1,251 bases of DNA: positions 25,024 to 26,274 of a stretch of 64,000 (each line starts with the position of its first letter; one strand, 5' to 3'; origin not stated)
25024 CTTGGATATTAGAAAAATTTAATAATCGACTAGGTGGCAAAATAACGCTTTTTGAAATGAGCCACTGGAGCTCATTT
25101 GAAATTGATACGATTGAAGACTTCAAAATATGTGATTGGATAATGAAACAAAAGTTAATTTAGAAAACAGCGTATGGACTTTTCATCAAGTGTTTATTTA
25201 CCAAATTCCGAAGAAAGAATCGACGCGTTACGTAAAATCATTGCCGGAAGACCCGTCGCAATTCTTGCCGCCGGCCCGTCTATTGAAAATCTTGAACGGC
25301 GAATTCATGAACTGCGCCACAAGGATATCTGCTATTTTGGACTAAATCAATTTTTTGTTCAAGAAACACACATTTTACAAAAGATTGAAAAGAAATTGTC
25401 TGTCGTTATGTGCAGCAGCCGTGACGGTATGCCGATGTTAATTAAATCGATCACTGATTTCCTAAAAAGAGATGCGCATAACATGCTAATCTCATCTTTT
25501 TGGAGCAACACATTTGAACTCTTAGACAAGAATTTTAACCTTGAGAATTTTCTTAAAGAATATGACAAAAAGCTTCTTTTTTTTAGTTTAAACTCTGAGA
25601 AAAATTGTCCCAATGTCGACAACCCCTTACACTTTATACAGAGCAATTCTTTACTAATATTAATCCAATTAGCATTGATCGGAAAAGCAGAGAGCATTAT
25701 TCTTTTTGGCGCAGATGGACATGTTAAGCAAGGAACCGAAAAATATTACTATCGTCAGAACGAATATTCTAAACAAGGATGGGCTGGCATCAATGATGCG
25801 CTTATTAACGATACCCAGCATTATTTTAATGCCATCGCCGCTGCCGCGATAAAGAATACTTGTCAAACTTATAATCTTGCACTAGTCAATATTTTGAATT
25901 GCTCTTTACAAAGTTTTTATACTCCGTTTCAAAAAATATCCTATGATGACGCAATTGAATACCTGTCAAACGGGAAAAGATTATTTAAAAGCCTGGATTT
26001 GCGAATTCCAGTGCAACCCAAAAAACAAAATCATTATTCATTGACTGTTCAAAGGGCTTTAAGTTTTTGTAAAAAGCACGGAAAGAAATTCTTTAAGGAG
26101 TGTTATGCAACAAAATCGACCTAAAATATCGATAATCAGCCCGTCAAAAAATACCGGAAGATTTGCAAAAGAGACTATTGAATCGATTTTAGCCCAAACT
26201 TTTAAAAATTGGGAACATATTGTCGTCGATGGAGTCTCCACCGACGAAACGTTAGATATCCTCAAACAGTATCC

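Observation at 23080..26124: Kdn/nonulosonic-acid module: KdsC-family phosphatase + SAF-less NeuB homolog + cytidylyltransferase + CstII-like GT42 transferase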

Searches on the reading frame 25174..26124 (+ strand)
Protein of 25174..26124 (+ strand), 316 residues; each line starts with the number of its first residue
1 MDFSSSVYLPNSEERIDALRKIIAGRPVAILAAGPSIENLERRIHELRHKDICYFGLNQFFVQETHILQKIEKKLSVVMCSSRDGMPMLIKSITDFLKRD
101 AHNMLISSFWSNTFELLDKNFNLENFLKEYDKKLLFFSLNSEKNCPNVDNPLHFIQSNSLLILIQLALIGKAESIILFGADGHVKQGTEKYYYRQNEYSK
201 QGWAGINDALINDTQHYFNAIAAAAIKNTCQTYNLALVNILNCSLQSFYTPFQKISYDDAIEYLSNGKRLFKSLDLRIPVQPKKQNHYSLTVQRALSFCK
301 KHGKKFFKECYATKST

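Call 3: search_protein_families(library=pfam, proteins=[window:25174-26124:+], max_evalue=0.01)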
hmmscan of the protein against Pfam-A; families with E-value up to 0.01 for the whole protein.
window:25174-26124:+ (316 aa): 1 family
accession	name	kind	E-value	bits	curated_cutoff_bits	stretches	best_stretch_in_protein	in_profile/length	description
PF01973.23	MptE-like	-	0.00022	21.5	34.6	0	15-50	14-50/171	6-hydroxymethylpterin diphosphokinase MptE-like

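Call 4: search_protein_families(library=ncbifam, proteins=[window:25174-26124:+], max_evalue=0.01)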
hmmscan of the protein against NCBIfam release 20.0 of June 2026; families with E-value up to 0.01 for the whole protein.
window:25174-26124:+ (316 aa): 0 families

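Call 7: search_solved_structures(query=window:25174-26124:+, max_evalue=10, show_alignments=3)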
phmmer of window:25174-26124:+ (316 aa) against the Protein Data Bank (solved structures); distinct sequences matched with E-value up to 10: 5.
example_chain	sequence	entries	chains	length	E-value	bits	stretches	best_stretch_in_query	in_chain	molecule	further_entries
3nel_A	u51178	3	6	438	0.16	14.3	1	209-268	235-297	Aspartyl-tRNA synthetase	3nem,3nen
1b8a_A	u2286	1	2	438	0.16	14.3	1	210-268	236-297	PROTEIN (ASPARTYL-TRNA SYNTHETASE)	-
8sd5_A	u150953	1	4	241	0.23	13.7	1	15-65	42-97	6-hydroxymethyl-7,8-dihydropterin pyrophosphokinase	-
4np4_A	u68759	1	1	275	0.7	12.1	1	182-264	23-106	Toxin B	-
8sbu_A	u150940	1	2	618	0.99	11.7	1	15-64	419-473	Maltose/maltodextrin-binding periplasmic protein,6-hydroxymethyl-7,8-dihydropterin pyropho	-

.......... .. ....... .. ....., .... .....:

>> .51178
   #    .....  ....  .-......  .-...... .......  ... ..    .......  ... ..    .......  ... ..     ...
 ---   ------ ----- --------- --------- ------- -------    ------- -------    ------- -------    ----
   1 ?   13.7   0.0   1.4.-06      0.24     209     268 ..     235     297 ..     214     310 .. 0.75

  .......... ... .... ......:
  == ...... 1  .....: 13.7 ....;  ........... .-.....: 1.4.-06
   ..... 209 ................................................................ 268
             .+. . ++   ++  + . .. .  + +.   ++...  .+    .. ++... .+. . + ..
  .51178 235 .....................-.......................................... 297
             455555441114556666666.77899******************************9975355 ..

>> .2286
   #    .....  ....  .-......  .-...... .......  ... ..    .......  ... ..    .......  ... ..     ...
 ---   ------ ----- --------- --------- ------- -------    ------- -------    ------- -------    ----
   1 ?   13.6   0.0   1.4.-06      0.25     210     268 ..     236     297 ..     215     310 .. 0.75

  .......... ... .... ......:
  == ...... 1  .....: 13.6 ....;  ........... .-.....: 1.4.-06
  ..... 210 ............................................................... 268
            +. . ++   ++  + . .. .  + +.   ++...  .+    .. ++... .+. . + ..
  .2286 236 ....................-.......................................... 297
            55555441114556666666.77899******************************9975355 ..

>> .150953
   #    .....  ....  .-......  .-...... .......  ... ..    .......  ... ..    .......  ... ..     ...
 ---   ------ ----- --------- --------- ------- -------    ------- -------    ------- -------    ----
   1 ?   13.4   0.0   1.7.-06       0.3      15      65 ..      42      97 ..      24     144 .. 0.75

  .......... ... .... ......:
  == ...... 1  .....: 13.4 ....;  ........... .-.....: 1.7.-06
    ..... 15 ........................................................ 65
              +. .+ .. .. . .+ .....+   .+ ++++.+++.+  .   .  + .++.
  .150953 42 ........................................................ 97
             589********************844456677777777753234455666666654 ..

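Call 17: find_homologous_proteins(query=window:25174-26124:+, max_evalue=0.001)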
Query window:25174-26124:+ (316 aa): 111 proteins with E <= 0.001 among 1787 candidates.
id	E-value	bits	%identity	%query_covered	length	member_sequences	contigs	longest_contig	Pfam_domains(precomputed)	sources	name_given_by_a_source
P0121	9.2e-153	526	73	100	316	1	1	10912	-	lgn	-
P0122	2.2e-135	469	67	100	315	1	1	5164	-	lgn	-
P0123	6.0e-128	444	62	100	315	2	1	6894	-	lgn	-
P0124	1.2e-124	433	64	96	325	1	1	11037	-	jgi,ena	-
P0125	3.9e-123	428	63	96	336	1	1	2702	-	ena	-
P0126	5.7e-123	428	62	99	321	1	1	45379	-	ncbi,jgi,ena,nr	ncbi:MAG: hypothetical protein KKD05_02535 [Candidatus Omnitrophica bacterium]|nr:hypothetical prote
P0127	2.3e-119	416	60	96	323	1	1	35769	-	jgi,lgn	-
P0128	5.5e-114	398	61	97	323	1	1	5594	-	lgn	-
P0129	8.7e-112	391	59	97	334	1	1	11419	-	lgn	-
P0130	2.4e-111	390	59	97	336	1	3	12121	-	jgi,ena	-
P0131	5.3e-111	389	60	96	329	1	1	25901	-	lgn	-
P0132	7.7e-110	385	59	97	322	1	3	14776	-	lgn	-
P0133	2.9e-109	383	58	97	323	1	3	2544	-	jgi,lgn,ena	-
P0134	7.4e-109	382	57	96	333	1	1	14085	-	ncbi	-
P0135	1.1e-107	378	57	97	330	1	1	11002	-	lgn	-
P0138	6.0e-101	356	53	96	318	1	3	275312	-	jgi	-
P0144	6.8e-86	306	50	88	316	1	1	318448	-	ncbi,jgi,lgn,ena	ncbi:MAG: hypothetical protein WC527_06890 [Candidatus Margulisiibacteriota bacterium]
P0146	7.1e-85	303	53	88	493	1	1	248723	-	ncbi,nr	ncbi:MAG: hypothetical protein NUV83_00305 [Candidatus Wolfebacteria bacterium]|nr:hypothetical prot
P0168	1.5e-73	266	47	88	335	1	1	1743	PF01973.24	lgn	-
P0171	1.8e-71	259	48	85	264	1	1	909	PF01973.24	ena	-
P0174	6.4e-67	244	50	85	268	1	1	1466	PF01973.24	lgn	-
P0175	3.7e-66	241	47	89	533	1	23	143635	-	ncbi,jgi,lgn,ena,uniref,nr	ncbi:MAG: hypothetical protein A3B91_02505 [Candidatus Yanofskybacteria bacterium RIFCSPHIGHO2_02_FU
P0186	5.7e-56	208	44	84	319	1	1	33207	-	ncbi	ncbi:hypothetical protein ACFLXK_02800 [Chloroflexota bacterium]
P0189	1.8e-53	200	40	85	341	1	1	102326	-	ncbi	-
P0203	3.0e-50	189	42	82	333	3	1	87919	-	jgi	jgi:hypothetical protein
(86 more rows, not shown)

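Call 20: search_solved_structures(query=A1, max_evalue=10, show_alignments=3)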
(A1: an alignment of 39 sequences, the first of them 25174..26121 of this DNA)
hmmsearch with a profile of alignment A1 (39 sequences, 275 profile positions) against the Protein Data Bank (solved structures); distinct sequences matched with E-value up to 10: 5.
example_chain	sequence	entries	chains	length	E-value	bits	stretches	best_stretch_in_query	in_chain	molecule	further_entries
3nel_A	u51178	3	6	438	0.017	17.4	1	204-266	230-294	Aspartyl-tRNA synthetase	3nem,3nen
1b8a_A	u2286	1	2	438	0.018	17.4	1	205-266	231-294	PROTEIN (ASPARTYL-TRNA SYNTHETASE)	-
8sd5_A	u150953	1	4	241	0.033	16.5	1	17-52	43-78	6-hydroxymethyl-7,8-dihydropterin pyrophosphokinase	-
4tzh_A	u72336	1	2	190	0.069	15.5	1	8-68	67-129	LIC12234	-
8sbu_A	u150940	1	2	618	0.15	14.4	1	17-52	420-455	Maltose/maltodextrin-binding periplasmic protein,6-hydroxymethyl-7,8-dihydropterin pyropho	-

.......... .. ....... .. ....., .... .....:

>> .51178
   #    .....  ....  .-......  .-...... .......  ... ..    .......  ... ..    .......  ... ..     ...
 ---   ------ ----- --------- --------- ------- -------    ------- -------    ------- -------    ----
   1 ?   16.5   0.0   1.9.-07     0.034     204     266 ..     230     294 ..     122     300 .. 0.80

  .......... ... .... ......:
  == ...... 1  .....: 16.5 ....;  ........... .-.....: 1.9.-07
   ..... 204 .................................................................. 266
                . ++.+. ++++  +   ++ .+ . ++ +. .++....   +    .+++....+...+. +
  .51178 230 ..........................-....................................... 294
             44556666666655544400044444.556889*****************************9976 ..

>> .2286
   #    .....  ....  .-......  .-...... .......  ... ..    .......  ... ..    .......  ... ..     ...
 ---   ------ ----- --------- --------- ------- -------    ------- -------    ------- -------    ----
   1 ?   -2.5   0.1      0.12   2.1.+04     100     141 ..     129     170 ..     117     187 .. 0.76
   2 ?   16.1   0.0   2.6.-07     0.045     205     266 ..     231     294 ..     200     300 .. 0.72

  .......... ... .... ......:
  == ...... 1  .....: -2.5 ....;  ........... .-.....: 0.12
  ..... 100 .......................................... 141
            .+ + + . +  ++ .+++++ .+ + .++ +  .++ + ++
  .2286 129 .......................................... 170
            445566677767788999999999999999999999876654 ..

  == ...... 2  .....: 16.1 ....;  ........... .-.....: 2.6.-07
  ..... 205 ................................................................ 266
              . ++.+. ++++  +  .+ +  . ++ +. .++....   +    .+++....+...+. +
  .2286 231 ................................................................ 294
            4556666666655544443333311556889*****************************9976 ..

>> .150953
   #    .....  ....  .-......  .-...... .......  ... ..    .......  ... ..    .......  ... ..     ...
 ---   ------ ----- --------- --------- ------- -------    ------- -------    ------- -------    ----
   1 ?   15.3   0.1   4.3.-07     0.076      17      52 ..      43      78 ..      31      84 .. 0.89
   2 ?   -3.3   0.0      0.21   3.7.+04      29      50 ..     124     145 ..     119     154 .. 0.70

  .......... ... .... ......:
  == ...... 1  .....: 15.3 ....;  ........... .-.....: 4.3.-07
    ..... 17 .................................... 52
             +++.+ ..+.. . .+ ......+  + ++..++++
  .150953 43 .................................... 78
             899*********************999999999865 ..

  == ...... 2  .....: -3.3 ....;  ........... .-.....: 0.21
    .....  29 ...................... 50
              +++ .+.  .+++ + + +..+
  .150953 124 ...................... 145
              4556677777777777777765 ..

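Call 21: find_encoding_contigs(protein=P0126, flank=8000, max_places=1)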
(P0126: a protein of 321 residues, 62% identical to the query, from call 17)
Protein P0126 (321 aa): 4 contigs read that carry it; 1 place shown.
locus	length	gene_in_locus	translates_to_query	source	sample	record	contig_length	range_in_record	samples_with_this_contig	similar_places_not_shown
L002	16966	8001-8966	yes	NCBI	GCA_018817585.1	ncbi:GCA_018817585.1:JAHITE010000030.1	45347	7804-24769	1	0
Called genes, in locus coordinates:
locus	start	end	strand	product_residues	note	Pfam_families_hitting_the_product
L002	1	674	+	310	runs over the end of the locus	PF01073:3Beta_HSD (faint), PF01370:Epimerase, PF02719:Polysacc_synt_2 (faint), PF04321:RmlD_sub_bind, PF16363:GDP_Man_Dehyd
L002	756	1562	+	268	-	PF01061:ABC2_membrane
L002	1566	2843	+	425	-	PF00005:ABC_tran, PF13304:AAA_21 (faint)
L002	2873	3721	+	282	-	PF03102:NeuB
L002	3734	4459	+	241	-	PF02348:CTP_transf_3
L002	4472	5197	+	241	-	PF00106:adh_short, PF01370:Epimerase (weak), PF08659:KR, PF13561:adh_short_C2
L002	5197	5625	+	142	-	PF00903:Glyoxalase, PF22677:Ble-like_N, PF13669:Glyoxalase_4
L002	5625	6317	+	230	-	PF13489:Methyltransf_23, PF01209:Ubie_methyltran (faint), PF07021:MetW, PF13847:Methyltransf_31, PF08241:Methyltransf_11, PF08242:Methyltransf_12, PF13649:Methyltransf_25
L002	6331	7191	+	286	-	PF13489:Methyltransf_23, PF13847:Methyltransf_31, PF08241:Methyltransf_11, PF08242:Methyltransf_12, PF13649:Methyltransf_25 (weak)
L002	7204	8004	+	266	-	PF04055:Radical_SAM (weak), PF13186:SPASM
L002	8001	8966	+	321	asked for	-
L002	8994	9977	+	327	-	PF00535:Glycos_transf_2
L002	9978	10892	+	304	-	PF01073:3Beta_HSD, PF01370:Epimerase, PF02719:Polysacc_synt_2, PF04321:RmlD_sub_bind, PF07993:NAD_binding_4 (faint), PF16363:GDP_Man_Dehyd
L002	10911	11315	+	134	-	-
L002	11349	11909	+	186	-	PF00132:Hexapep (faint)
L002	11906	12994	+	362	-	PF00266:Aminotran_5, PF01041:DegT_DnrJ_EryC1, PF00155:Aminotran_1_2, PF01212:Beta_elim_lyase (weak)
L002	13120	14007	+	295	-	PF01531:Glyco_transf_11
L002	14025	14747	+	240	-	PF13489:Methyltransf_23, PF08241:Methyltransf_11, PF08242:Methyltransf_12, PF13847:Methyltransf_31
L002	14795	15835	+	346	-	PF00535:Glycos_transf_2, PF10111:Glyco_tranf_2_2, PF13641:Glyco_tranf_2_3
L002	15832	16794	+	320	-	PF13489:Methyltransf_23, PF05175:MTS (weak), PF08241:Methyltransf_11, PF08242:Methyltransf_12, PF13649:Methyltransf_25, PF13847:Methyltransf_31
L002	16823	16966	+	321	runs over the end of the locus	PF13578:Methyltransf_24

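Call 22: find_encoding_contigs(protein=P0144, flank=8000, max_places=1)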
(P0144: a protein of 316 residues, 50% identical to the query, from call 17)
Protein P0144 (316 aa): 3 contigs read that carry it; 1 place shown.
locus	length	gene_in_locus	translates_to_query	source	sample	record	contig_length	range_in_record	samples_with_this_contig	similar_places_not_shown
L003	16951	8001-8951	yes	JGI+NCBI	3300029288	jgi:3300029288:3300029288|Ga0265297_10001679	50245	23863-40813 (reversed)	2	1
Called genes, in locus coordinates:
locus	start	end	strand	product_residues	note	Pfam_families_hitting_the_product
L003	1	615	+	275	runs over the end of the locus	PF00106:adh_short, PF13561:adh_short_C2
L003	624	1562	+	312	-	PF01370:Epimerase, PF02719:Polysacc_synt_2 (faint), PF04321:RmlD_sub_bind (weak), PF16363:GDP_Man_Dehyd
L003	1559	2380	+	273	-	PF00456:Transketolase_N, PF00676:E1_dh, PF13292:DXP_synthase_N (weak)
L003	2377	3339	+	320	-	PF02779:Transket_pyr, PF02780:Transketolase_C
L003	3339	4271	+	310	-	PF00106:adh_short (faint), PF01073:3Beta_HSD, PF01370:Epimerase, PF02719:Polysacc_synt_2 (weak), PF04321:RmlD_sub_bind, PF05368:NmrA, PF13460:NAD_binding_10 (weak), PF16363:GDP_Man_Dehyd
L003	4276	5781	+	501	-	PF02310:B12-binding, PF04055:Radical_SAM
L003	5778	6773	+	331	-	PF00288:GHMP_kinases_N, PF08544:GHMP_kinases_C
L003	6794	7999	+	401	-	PF00155:Aminotran_1_2, PF00266:Aminotran_5 (weak), PF01041:DegT_DnrJ_EryC1, PF01212:Beta_elim_lyase (weak), PF01053:Cys_Met_Meta_PP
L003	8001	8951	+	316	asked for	-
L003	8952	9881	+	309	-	PF00535:Glycos_transf_2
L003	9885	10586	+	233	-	PF13489:Methyltransf_23 (weak), PF08241:Methyltransf_11, PF08242:Methyltransf_12 (faint), PF13649:Methyltransf_25 (weak)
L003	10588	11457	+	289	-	PF01531:Glyco_transf_11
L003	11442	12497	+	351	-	PF13641:Glyco_tranf_2_3, PF00535:Glycos_transf_2, PF10111:Glyco_tranf_2_2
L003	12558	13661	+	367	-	PF13477:Glyco_trans_4_2 (weak), PF13439:Glyco_transf_4, PF13579:Glyco_trans_4_4, PF00534:Glycos_transf_1, PF13692:Glyco_trans_1_4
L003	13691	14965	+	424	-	PF03446:NAD_binding_2 (weak), PF03721:UDPG_MGDP_dh_N, PF00984:UDPG_MGDP_dh, PF03720:UDPG_MGDP_dh_C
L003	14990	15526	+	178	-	PF25087:GMPPB_C (faint), PF00132:Hexapep, PF14602:Hexapep_2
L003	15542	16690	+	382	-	PF13477:Glyco_trans_4_2, PF13439:Glyco_transf_4, PF00534:Glycos_transf_1, PF13692:Glyco_trans_1_4, PF13524:Glyco_trans_1_2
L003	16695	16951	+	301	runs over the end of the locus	PF00535:Glycos_transf_2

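Call 23: find_encoding_contigs(protein=P0175, flank=8000, max_places=1)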
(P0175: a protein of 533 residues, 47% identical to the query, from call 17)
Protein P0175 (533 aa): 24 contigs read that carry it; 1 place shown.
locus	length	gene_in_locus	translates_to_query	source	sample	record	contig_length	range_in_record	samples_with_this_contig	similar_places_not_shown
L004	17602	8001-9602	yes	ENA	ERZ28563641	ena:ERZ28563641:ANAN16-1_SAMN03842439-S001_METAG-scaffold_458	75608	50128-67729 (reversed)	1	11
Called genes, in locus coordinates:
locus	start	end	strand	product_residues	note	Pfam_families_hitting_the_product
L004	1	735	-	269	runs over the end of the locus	PF00106:adh_short, PF13561:adh_short_C2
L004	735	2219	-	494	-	PF02310:B12-binding, PF04055:Radical_SAM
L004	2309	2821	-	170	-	PF00702:Hydrolase (faint), PF08282:Hydrolase_3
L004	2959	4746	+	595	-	PF04055:Radical_SAM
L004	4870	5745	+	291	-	PF03102:NeuB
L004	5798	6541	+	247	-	PF02348:CTP_transf_3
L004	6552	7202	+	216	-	PF08242:Methyltransf_12 (weak)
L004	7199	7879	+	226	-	PF05148:Methyltransf_8 (weak), PF13489:Methyltransf_23, PF07021:MetW, PF13847:Methyltransf_31, PF08241:Methyltransf_11, PF08242:Methyltransf_12, PF13649:Methyltransf_25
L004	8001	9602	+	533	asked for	-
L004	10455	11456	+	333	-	PF00288:GHMP_kinases_N, PF08544:GHMP_kinases_C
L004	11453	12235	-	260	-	PF00106:adh_short, PF08659:KR (weak), PF13460:NAD_binding_10 (weak), PF13561:adh_short_C2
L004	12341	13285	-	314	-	PF02779:Transket_pyr, PF02780:Transketolase_C, PF17147:PFOR_II (weak)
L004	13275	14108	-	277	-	PF00456:Transketolase_N, PF13292:DXP_synthase_N, PF00676:E1_dh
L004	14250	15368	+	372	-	PF13489:Methyltransf_23, PF07021:MetW (weak), PF08241:Methyltransf_11, PF08242:Methyltransf_12, PF13649:Methyltransf_25 (weak), PF13847:Methyltransf_31 (weak)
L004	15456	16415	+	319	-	PF00676:E1_dh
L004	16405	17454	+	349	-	PF02779:Transket_pyr, PF02780:Transketolase_C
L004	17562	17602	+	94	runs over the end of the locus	PF01541:GIY-YIG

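Call 24: find_encoding_contigs(protein=P0189, flank=8000, max_places=1)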
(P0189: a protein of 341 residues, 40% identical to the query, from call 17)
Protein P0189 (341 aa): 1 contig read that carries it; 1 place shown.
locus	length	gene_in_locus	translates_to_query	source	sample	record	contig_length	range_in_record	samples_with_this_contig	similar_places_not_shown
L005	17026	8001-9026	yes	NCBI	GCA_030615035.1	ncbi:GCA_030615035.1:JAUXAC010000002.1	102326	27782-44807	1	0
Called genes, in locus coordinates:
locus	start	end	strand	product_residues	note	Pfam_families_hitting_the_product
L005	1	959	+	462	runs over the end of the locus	PF02310:B12-binding, PF04055:Radical_SAM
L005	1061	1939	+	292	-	PF03102:NeuB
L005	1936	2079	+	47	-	-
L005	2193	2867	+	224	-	PF02348:CTP_transf_3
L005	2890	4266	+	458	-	PF00202:Aminotran_3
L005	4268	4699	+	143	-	PF00903:Glyoxalase, PF12681:Glyoxalase_2 (weak), PF13468:Glyoxalase_3 (faint), PF13669:Glyoxalase_4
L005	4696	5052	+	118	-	PF13489:Methyltransf_23, PF07021:MetW, PF13847:Methyltransf_31 (weak), PF08241:Methyltransf_11, PF08242:Methyltransf_12, PF13649:Methyltransf_25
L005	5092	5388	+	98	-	-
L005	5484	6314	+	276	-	PF01261:AP_endonuc_2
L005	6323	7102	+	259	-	PF00106:adh_short, PF08659:KR, PF23441:SDR (weak), PF13561:adh_short_C2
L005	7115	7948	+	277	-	PF00106:adh_short, PF08659:KR (weak), PF13561:adh_short_C2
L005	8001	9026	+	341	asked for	-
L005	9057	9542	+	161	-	-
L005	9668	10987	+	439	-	PF13524:Glyco_trans_1_2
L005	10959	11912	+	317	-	-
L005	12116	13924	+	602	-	PF00664:ABC_membrane, PF03193:RsgA_GTPase (faint), PF02463:SMC_N (faint), PF00005:ABC_tran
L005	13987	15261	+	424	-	PF13439:Glyco_transf_4, PF13579:Glyco_trans_4_4 (weak), PF00534:Glycos_transf_1, PF13692:Glyco_trans_1_4, PF13524:Glyco_trans_1_2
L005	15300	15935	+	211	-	PF02585:PIG-L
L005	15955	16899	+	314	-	PF04613:LpxD, PF25087:GMPPB_C (faint), PF14602:Hexapep_2 (faint), PF00132:Hexapep, PF25084:LbH_EIF2B, PF00132:Hexapep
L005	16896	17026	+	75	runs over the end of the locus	-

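Call 25: predict_structure(alignment_id=A1)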
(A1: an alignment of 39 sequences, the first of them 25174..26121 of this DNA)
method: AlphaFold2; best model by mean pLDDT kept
length: 316 residues; sequences in the alignment: 39
mean_pLDDT: 90.5   pTM: 0.89
mean pLDDT of the five models: 90.5, 90.4, 88.0, 86.9, 85.4
residues with pLDDT >= 90: 227; 70-90: 70; 50-70: 18; < 50: 1
segments of 3 or more residues with pLDDT < 50: none
pLDDT, mean of each block of 10 residues (from residue 1): 92 97 98 95 98 94 96 97 89 95 93 88 95 95 92 95 98 98 79 82 75 91 96 97 93 94 95 90 79 78 71 55
secondary structure, 60 per line:
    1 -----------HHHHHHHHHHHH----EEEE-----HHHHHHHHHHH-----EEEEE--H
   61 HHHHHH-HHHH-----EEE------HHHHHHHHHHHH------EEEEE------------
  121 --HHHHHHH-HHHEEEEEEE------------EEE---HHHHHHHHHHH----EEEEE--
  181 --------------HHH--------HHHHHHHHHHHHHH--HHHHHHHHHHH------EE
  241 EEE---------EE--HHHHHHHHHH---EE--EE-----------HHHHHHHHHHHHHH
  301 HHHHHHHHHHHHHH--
elements in order: H12-23 E28-31 H37-47 E53-57 H60-66 H68-71 E77-79 H86-97 E104-108 H123-129 E134-140 E153-155 H159-169 E174-178 H206-219 H222-232 E239-243 H257-266 H287-314
